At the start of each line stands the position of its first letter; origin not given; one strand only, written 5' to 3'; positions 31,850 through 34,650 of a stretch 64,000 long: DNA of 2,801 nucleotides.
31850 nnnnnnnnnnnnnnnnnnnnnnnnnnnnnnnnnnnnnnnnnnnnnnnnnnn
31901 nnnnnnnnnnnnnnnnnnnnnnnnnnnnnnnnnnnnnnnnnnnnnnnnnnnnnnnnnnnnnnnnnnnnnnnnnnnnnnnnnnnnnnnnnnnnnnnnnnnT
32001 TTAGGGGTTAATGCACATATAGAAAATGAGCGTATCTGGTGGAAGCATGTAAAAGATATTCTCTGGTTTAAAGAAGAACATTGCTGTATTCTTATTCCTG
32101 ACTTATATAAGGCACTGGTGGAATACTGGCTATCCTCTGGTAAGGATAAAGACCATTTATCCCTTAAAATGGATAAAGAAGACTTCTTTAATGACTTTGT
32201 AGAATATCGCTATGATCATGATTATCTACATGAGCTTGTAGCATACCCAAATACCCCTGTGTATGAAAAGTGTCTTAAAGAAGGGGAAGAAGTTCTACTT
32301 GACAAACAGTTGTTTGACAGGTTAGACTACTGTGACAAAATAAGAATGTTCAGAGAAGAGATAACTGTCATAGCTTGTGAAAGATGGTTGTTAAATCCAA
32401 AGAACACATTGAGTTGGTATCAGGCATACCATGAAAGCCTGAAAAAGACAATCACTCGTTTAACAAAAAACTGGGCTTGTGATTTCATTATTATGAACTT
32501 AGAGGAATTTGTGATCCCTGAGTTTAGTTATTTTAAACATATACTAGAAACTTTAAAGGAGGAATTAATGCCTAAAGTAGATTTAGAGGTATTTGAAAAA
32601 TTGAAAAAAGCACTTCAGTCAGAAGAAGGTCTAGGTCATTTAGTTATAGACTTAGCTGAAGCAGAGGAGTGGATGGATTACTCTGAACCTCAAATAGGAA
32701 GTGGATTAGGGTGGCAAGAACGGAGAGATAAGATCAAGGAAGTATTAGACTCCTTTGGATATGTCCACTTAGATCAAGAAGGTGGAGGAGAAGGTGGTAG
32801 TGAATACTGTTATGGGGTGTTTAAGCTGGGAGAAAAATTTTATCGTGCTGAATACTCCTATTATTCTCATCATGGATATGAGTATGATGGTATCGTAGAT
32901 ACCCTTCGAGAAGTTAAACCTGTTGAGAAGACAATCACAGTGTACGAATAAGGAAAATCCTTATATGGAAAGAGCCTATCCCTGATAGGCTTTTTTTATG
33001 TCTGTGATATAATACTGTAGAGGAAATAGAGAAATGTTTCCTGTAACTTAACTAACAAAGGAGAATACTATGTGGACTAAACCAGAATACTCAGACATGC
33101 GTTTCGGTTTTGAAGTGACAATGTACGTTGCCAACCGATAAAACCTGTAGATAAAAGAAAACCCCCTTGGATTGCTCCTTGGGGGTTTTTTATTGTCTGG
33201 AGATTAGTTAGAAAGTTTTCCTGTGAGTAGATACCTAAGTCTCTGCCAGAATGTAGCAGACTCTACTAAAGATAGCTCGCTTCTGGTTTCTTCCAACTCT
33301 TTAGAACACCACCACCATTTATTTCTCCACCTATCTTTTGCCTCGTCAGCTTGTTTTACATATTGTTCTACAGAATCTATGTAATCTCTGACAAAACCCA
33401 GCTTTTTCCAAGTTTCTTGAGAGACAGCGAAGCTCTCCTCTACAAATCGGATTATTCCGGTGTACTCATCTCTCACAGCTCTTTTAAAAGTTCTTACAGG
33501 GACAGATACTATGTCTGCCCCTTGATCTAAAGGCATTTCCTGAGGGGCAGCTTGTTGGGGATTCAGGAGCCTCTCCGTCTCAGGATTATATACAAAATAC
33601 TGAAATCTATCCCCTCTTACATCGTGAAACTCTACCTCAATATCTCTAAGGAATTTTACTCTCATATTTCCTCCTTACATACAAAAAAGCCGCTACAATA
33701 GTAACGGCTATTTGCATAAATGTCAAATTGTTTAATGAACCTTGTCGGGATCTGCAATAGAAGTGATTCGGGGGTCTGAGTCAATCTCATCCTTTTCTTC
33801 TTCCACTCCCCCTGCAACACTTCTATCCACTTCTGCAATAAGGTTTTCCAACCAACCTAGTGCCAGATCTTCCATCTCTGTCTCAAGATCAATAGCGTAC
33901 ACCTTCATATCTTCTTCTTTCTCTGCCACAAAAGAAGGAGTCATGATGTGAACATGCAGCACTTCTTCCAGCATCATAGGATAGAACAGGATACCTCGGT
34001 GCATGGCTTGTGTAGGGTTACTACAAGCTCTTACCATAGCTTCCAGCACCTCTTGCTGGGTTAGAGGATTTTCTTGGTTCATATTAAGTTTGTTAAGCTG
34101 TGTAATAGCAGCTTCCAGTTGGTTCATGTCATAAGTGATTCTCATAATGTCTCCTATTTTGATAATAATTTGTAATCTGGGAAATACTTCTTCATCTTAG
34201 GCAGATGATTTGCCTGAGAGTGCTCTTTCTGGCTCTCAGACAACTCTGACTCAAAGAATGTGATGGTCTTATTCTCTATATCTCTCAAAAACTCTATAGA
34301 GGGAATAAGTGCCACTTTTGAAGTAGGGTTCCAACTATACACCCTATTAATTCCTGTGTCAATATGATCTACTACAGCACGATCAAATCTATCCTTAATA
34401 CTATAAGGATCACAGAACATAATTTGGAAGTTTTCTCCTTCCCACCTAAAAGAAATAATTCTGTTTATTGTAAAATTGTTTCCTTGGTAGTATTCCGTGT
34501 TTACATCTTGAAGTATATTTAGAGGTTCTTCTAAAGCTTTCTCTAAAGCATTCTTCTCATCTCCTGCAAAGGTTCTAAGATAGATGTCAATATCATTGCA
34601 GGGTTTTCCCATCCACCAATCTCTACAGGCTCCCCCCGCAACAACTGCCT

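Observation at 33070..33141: Orphan PqqA-like 23-residue peptide gene between convergent operons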

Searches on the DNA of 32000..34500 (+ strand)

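Call 5: search_dna_similar(query=window:32000-34500:+, collection=phages, mode=near, max_rows=30)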
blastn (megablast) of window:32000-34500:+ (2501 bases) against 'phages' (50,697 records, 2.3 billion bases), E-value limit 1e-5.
No match.

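Call 54: search_rna_families(source=window, start=32800, end=33400, threshold=evalue, max_evalue=1)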
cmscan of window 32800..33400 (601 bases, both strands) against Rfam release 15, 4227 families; matches with E-value up to 1: 3.
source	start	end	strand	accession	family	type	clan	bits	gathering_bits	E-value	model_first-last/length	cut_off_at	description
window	33153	33275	-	RF00514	His_leader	Cis-reg; leader;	-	21.3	49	0.39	1-126/126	no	Histidine operon leader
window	33079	33194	+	RF00514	His_leader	Cis-reg; leader;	-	21.3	49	0.39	1-126/126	no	Histidine operon leader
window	33121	33219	+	RF00195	RsmY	Gene; sRNA;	CL00106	14.6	57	0.36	1-121/121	no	RsmY RNA family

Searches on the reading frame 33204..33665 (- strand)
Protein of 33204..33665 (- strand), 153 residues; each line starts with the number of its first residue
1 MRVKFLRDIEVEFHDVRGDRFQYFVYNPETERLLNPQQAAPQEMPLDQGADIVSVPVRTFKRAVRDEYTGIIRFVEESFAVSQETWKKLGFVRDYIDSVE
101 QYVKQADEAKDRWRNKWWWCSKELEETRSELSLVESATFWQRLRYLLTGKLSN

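Call 31: search_protein_families(library=pfam, proteins=[window:33204-33665:-], max_evalue=0.01)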
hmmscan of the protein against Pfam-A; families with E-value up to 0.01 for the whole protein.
window:33204-33665:- (153 aa): 0 families

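Call 70: search_protein_families(library=phrogs, proteins=[window:33204-33665:-], max_evalue=0.01)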
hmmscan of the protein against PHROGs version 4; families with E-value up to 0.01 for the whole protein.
window:33204-33665:- (153 aa): 0 families
